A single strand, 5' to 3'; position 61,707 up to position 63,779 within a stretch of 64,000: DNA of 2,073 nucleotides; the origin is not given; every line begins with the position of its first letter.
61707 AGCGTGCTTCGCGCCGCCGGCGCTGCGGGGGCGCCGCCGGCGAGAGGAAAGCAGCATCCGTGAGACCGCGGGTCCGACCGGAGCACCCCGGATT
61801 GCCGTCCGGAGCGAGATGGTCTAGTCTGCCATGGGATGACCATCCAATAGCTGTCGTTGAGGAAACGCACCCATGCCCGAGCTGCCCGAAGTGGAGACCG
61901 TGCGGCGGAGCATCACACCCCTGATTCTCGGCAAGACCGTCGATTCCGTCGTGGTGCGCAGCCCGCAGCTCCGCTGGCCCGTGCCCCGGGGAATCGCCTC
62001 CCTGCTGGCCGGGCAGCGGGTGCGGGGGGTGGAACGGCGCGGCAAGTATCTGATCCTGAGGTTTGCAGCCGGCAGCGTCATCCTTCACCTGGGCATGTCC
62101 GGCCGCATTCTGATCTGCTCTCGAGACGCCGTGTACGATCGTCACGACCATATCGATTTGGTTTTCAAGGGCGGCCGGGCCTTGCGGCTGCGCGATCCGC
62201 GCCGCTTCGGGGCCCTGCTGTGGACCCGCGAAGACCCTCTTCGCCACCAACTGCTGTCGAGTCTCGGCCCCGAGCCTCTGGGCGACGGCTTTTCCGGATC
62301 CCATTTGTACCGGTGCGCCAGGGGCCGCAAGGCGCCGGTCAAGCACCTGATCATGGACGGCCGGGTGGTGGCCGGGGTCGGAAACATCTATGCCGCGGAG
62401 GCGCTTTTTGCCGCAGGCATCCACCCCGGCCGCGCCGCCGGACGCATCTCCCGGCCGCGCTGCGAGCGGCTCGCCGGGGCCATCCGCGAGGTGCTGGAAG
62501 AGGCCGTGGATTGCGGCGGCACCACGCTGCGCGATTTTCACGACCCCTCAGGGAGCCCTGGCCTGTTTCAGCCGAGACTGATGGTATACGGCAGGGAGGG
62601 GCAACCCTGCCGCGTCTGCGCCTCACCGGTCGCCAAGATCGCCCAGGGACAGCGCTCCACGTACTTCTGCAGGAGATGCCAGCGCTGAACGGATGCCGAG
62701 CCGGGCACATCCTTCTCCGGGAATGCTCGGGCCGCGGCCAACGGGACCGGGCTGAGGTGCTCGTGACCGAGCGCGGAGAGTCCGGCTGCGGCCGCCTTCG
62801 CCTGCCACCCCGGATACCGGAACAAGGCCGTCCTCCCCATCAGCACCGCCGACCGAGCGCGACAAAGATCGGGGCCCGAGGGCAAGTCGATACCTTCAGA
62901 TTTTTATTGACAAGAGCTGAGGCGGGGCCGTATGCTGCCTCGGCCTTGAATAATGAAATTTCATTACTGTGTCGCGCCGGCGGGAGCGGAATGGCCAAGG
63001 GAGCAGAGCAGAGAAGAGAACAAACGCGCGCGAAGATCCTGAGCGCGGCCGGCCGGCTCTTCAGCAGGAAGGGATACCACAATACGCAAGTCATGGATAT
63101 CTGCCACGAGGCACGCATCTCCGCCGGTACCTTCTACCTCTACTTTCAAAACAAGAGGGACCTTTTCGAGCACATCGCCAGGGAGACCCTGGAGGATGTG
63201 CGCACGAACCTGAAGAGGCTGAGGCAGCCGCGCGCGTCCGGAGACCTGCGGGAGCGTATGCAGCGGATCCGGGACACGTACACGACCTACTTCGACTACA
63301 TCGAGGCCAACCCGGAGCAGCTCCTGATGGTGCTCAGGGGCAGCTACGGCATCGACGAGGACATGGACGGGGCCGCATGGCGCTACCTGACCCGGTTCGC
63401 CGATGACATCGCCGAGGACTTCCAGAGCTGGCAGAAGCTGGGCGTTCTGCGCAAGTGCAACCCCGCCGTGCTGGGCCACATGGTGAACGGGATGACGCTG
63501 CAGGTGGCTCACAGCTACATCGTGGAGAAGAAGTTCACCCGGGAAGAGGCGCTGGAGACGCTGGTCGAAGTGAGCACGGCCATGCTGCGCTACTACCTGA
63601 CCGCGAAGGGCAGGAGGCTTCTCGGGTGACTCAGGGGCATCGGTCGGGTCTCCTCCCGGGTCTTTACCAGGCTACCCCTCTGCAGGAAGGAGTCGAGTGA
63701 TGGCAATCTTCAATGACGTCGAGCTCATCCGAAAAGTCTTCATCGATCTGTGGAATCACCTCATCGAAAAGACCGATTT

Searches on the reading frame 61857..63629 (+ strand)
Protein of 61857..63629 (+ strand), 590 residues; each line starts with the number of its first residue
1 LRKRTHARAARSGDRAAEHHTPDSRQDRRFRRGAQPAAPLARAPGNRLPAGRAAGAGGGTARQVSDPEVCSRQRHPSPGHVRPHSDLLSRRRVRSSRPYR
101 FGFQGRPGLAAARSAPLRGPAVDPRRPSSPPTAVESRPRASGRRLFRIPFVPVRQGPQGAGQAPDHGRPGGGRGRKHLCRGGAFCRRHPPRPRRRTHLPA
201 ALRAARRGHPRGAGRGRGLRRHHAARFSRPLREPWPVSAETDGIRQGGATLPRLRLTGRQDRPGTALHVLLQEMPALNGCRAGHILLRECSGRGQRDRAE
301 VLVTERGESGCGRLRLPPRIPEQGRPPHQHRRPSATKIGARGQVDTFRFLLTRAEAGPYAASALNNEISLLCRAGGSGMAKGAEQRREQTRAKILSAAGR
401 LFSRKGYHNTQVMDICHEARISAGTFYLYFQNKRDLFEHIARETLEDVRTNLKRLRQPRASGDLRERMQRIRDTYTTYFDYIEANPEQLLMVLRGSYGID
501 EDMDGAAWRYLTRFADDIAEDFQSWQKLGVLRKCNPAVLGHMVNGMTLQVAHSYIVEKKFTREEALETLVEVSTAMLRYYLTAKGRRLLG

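Call 95: search_protein_families(library=pfam, proteins=[window:61857-63629:+], max_evalue=0.001)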
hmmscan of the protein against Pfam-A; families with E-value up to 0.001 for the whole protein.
window:61857-63629:+ (590 aa): 2 families
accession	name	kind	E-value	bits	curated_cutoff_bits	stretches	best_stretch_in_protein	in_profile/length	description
PF00440.29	TetR_N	-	1.1e-15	57.6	24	1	394-440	1-47/47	Bacterial regulatory proteins, tetR family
PF19344.4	TetR_C_32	-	0.00048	20.7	27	0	465-573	10-123/139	Tetracyclin repressor-like, C-terminal domain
